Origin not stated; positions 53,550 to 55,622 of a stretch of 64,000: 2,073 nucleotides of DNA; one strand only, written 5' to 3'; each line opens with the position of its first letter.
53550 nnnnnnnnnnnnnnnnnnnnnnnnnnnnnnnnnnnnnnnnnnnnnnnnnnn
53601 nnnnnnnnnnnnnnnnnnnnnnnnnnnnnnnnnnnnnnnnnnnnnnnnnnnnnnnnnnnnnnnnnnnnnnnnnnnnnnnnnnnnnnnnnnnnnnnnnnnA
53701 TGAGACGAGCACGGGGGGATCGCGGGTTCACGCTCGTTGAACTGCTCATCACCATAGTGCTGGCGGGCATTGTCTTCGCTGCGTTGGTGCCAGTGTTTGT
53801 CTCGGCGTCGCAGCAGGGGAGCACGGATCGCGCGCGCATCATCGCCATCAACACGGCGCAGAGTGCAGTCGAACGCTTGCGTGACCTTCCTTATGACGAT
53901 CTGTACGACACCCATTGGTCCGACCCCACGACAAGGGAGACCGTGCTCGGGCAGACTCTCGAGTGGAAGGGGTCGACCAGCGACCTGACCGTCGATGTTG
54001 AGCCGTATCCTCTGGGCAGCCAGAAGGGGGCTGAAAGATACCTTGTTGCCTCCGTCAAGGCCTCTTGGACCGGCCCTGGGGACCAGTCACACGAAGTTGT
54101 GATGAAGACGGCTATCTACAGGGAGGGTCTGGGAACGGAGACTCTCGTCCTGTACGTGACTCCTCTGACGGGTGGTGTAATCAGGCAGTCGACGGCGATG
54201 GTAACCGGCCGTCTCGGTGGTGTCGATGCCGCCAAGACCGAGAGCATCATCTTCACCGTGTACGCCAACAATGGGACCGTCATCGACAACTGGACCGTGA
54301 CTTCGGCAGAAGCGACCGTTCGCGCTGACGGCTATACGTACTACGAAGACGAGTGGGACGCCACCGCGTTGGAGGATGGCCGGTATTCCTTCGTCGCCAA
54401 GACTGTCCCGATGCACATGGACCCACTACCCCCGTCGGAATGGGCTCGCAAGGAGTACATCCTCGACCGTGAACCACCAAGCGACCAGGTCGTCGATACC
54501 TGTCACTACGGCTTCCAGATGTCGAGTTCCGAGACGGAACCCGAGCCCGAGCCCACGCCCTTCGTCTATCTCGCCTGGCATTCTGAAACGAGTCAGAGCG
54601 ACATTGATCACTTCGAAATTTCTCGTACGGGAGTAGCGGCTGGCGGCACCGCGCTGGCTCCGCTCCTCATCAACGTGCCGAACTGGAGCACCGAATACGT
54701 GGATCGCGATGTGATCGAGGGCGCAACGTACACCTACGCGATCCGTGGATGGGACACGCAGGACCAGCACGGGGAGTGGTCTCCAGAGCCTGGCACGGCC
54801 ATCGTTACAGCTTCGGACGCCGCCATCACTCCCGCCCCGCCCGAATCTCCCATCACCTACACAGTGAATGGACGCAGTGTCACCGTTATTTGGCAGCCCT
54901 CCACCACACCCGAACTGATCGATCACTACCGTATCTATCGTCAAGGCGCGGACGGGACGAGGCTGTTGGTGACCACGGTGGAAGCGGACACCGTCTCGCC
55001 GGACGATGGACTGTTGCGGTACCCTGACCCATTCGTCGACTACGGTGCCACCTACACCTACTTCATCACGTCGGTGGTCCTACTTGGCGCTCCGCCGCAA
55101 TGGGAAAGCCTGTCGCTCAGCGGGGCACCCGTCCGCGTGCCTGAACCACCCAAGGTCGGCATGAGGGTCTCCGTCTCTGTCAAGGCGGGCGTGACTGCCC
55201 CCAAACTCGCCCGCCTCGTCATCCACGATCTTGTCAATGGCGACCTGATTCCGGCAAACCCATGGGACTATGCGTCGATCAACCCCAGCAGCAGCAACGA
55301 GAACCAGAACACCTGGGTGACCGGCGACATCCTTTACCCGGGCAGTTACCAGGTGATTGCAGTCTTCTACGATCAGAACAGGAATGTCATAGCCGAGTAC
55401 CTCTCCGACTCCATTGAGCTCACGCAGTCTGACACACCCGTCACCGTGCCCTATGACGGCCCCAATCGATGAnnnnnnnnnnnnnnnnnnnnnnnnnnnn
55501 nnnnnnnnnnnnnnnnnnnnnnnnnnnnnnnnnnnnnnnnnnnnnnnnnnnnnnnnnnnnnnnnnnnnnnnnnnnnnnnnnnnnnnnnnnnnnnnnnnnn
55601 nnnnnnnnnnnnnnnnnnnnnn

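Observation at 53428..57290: Low-GC island encoding three prepilin-like proteins, including a 590-aa FN3-containing pilin, with no pilus machinery nearby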

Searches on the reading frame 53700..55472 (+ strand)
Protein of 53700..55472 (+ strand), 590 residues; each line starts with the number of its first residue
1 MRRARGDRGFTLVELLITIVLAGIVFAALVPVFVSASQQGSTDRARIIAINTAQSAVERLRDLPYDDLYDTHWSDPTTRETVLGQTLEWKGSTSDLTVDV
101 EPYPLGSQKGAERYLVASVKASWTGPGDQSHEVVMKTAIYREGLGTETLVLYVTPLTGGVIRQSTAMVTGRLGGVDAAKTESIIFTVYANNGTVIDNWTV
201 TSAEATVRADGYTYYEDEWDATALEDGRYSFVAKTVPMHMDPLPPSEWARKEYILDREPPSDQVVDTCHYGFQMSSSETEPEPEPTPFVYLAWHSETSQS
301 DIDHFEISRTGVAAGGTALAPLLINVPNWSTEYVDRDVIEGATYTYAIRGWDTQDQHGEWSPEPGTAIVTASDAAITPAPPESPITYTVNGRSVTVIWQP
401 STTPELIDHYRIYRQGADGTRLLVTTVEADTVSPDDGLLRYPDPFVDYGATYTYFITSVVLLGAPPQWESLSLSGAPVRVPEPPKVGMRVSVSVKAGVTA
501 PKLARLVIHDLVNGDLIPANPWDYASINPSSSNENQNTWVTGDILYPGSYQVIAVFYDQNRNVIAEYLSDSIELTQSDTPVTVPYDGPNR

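Call 3: search_protein_families(library=pfam, proteins=[window:53700-55472:+], max_evalue=1)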
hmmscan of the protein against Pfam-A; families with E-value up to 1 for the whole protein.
window:53700-55472:+ (590 aa): 4 families
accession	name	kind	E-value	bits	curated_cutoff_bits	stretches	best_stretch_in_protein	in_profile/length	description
PF07963.17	N_methyl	-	9.9e-07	28.5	21.2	1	5-29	2-26/27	Prokaryotic N-terminal methylation motif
PF00041.27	fn3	-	0.0034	18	25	1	380-428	2-44/84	Fibronectin type III domain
PF12690.13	BsuPI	-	0.11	12.9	22.9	0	202-234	63-95/101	Intracellular proteinase inhibitor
PF18050.6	Cyclophil_like2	-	0.22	12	22.7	1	532-562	51-81/115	Cyclophilin-like family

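Call 4: search_protein_families(library=ncbifam, proteins=[window:53700-55472:+], max_evalue=1)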
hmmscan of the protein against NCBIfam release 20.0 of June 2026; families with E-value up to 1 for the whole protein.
window:53700-55472:+ (590 aa): 10 families
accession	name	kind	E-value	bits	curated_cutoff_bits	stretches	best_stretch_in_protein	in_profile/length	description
TIGR02532.1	IV_pilin_GFxxxE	domain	6.2e-06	25.8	16.3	1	8-29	2-23/24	prepilin-type N-terminal cleavage/methylation domain-containing protein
TIGR01710.1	typeII_sec_gspG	equivalog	0.00023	21.2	88.85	1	8-59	1-51/134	type II secretion system major pseudopilin GspG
TIGR01708.2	typeII_sec_gspH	equivalog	0.00024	21.1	80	1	8-43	2-37/169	type II secretion system minor pseudopilin GspH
NF041775.1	typeIV_PilA_Myxo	equivalog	0.00072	19.6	400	1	7-56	10-61/214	type IV pilin protein PilA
NF041013.1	T4P_ComGE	equivalog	0.0028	17.7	49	1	8-59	4-55/83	competence type IV pilus minor pilin ComGE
NF038304.1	EPS_HpsC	equivalog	0.0041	16.7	200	1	4-57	17-70/318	hormogonium polysaccharide secretion pseudopilin HpsC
NF038303.1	EPS_HpsB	equivalog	0.012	15.6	150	1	7-35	2-30/211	hormogonium polysaccharide secretion pseudopilin HpsB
TIGR02599.1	TIGR02599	subfamily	0.026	13.7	256.5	1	9-59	1-51/361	Verru_Chthon cassette protein C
NF040999.1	pilin_ComGC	equivalog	0.11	12.7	75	1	8-37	2-31/84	competence type IV pilus major pilin ComGC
NF040982.1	ComGD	equivalog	0.12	12.8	70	1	8-38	2-31/139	competence type IV pilus minor pilin ComGD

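Call 6: find_encoding_contigs(protein=window:53700-55472:+, flank=10000, max_places=6)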
Protein window:53700-55472:+ (590 aa): 1 contig read that carries it; 1 place shown.
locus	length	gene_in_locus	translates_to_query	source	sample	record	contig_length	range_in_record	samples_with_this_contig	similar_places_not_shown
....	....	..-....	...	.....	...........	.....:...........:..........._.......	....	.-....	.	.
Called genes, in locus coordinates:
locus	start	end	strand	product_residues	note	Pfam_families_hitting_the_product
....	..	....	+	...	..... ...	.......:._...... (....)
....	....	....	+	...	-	-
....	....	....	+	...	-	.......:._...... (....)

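Call 9: find_homologous_proteins(query=window:53700-55472:+)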
Query window:53700-55472:+ (590 aa): 23 proteins with E <= 0.001 among 8000 candidates.
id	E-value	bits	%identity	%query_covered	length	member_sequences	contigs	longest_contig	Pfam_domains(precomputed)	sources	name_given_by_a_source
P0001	0.0e+0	1338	100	100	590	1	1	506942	PF07963.18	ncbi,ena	-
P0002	1.7e-270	917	70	100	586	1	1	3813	PF07963.18,PF00041.28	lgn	-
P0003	8.6e-267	905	67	100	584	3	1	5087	PF07963.18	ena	-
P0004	1.1e-197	676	54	100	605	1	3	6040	-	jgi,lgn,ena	-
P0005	9.9e-191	653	54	99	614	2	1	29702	-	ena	-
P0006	9.2e-189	647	53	99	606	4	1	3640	PF25833.1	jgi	jgi:prepilin-type N-terminal cleavage/methylation domain-containing protein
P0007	1.6e-184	633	51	100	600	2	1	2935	-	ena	-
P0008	2.0e-181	623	53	99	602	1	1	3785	-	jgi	jgi:prepilin-type N-terminal cleavage/methylation domain-containing protein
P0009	1.9e-180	620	50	99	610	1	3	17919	-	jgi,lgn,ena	-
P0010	1.1e-166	574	50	100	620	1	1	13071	-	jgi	jgi:type II secretory pathway pseudopilin PulG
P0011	1.2e-163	564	50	99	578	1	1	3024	PF07963.18,PF25833.1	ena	-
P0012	6.5e-160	552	49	99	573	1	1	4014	PF07963.18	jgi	jgi:prepilin-type N-terminal cleavage/methylation domain-containing protein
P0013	2.1e-157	543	47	99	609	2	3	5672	PF25833.1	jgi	jgi:type II secretory pathway pseudopilin PulG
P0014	2.7e-144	500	50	83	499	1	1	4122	PF25833.1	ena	-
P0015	7.7e-143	495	46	98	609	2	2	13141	PF25833.1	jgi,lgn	jgi:type II secretory pathway pseudopilin PulG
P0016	1.1e-139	485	45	100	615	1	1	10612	PF07963.18,PF25833.1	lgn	-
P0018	1.7e-137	478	45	99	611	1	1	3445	PF07963.18,PF25833.1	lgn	-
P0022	4.9e-28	116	31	86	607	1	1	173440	PF00041.28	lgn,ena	-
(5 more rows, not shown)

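Call 11: find_encoding_contigs(protein=P0005, flank=10000, max_places=3)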
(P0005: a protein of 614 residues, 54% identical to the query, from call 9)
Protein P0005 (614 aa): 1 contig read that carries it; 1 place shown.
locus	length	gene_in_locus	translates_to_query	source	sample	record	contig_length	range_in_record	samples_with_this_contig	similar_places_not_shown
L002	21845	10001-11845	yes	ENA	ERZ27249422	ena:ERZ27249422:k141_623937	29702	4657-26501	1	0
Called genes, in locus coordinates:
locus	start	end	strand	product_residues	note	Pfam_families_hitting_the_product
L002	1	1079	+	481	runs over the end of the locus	PF06253:MTTB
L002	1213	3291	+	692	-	PF13280:WYL, PF25583:WCX, PF19187:HTH_PafC (weak), PF13280:WYL, PF25583:WCX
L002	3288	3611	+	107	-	-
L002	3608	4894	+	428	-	PF09861:Lar_N, PF04015:DUF362 (weak)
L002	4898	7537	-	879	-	PF01590:GAF (weak), PF13185:GAF_2, PF13492:GAF_3, PF01590:GAF, PF13185:GAF_2, PF07228:SpoIIE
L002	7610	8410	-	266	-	PF08713:DNA_alkylation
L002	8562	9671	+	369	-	PF00781:DAGK_cat, PF19279:YegS_C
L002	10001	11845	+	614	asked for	-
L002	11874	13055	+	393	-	-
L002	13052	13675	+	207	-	PF07963:N_methyl (weak)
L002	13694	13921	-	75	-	PF09723:Zn_ribbon_8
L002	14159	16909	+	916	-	PF00580:UvrD-helicase, PF13245:AAA_19, PF13604:AAA_30 (faint), PF13361:UvrD_C, PF13538:UvrD_C_2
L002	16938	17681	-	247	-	-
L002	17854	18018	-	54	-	PF09723:Zn_ribbon_8, PF24441:DUF7560 (weak)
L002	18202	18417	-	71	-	PF07311:Dodecin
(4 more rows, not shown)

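Call 12: find_encoding_contigs(protein=P0009, flank=10000, max_places=3)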
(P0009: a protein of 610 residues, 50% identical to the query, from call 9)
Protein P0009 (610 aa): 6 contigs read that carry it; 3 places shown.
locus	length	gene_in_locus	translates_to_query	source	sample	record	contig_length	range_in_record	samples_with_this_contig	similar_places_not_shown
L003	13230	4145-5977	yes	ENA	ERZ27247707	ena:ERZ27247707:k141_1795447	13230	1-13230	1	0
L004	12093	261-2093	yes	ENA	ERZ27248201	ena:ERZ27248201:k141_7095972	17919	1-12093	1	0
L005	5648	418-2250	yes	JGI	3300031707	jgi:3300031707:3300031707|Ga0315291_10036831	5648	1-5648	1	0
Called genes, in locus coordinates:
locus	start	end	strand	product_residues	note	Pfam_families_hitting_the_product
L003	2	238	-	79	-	?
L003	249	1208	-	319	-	PF13237:Fer4_10 (faint), PF13484:Fer4_16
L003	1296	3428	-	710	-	PF01590:GAF, PF13185:GAF_2, PF13492:GAF_3 (weak), PF01590:GAF, PF13185:GAF_2, PF13492:GAF_3, PF01966:HD, PF13487:HD_5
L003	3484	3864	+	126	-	PF11756:YgbA_NO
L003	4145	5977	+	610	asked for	-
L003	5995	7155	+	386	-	-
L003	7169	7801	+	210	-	PF07963:N_methyl (weak)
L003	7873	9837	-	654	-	PF00112:Peptidase_C1, PF18560:Lectin_like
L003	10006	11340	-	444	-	PF01306:LacY_symp (weak), PF07690:MFS_1, PF12832:MFS_1_like, PF05977:MFS_3 (weak), PF07690:MFS_1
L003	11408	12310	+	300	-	PF00005:ABC_tran, PF13304:AAA_21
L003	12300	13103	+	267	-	PF12679:ABC2_membrane_2, PF12730:ABC2_membrane_4, PF10920:DUF2705, PF12698:ABC2_membrane_3 (weak)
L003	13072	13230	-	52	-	?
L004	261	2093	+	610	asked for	-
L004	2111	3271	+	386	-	-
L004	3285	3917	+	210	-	PF07963:N_methyl (weak)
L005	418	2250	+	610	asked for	-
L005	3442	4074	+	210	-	PF07963:N_methyl (weak)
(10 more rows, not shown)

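Call 13: find_encoding_contigs(protein=P0022, flank=10000, max_places=3)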
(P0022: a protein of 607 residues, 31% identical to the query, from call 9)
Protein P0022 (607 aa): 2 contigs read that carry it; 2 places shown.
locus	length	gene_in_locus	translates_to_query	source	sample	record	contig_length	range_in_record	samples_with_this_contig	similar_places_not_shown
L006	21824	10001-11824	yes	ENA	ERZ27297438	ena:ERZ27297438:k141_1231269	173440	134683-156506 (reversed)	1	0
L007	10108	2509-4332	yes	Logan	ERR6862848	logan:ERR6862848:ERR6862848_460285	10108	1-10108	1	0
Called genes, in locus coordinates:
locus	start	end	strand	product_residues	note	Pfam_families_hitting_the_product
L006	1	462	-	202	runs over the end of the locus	PF00891:Methyltransf_2 (weak), PF13489:Methyltransf_23 (weak), PF01209:Ubie_methyltran, PF02475:TRM5-TYW2_MTfase (faint), PF13847:Methyltransf_31, PF08241:Methyltransf_11, PF08242:Methyltransf_12, PF13649:Methyltransf_25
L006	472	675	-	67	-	PF02583:Trns_repr_metal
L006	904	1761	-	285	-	PF02811:PHP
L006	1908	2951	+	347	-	PF13439:Glyco_transf_4, PF13579:Glyco_trans_4_4, PF00534:Glycos_transf_1, PF13692:Glyco_trans_1_4, PF13524:Glyco_trans_1_2 (faint)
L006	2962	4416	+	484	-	PF01966:HD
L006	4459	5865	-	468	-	PF00206:Lyase_1, PF10415:FumaraseC_C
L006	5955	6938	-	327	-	PF13187:Fer4_9 (faint), PF13237:Fer4_10 (faint), PF13484:Fer4_16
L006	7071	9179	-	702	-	PF01590:GAF, PF13185:GAF_2, PF13492:GAF_3, PF01966:HD, PF13487:HD_5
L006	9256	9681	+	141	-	PF11756:YgbA_NO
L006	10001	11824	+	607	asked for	PF00041:fn3 (faint)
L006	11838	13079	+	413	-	-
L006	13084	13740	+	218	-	-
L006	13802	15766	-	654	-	PF00112:Peptidase_C1, PF18560:Lectin_like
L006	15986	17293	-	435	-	PF01306:LacY_symp, PF00083:Sugar_tr (weak), PF07690:MFS_1, PF12832:MFS_1_like, PF07690:MFS_1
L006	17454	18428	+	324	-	PF00005:ABC_tran, PF13304:AAA_21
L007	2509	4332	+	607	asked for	PF00041:fn3 (faint)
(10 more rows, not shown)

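Call 36: predict_structure(alignment_id=A2)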
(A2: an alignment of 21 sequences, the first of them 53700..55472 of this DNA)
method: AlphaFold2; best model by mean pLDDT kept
length: 590 residues; sequences in the alignment: 21
mean_pLDDT: 83.1   pTM: 0.56
mean pLDDT of the five models: 83.1, 81.4, 81.0, 80.2, 78.0
residues with pLDDT >= 90: 200; 70-90: 320; 50-70: 45; < 50: 25
segments of 3 or more residues with pLDDT < 50: 1-9, 35-40, 142-146, 241-244
pLDDT, mean of each block of 10 residues (from residue 1): 39 80 80 52 72 84 83 86 78 86 83 87 84 87 53 78 88 79 81 78 87 90 82 78 57 80 93 76 84 85 92 94 93 94 96 85 94 78 93 92 91 91 93 90 89 95 86 93 87 90 87 67 79 87 86 84 77 89 80
secondary structure, 60 per line:
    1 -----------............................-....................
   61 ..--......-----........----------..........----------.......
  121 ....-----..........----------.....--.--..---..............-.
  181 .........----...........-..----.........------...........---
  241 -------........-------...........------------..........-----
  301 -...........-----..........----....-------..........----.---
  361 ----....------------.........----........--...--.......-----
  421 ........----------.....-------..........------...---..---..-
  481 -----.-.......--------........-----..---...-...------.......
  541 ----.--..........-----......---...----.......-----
elements in order: H12-39 H41-62 H65-70 H76-83 E94-103 E114-124 E130-139 E150-154 E165-173 H174-178 E180-189 E194-201 E212-220 E227-237 E248-255 E263-273 E286-295 E302-312 E318-327 E332-335 E343-352 E365-368 E381-389 E394-401 E409-415 E421-428 E439-443 E451-460 E467-469 E488-494 E503-510 E525-527 H534-537 E538-540 E548-557 E563-568 E572-574 E579-585
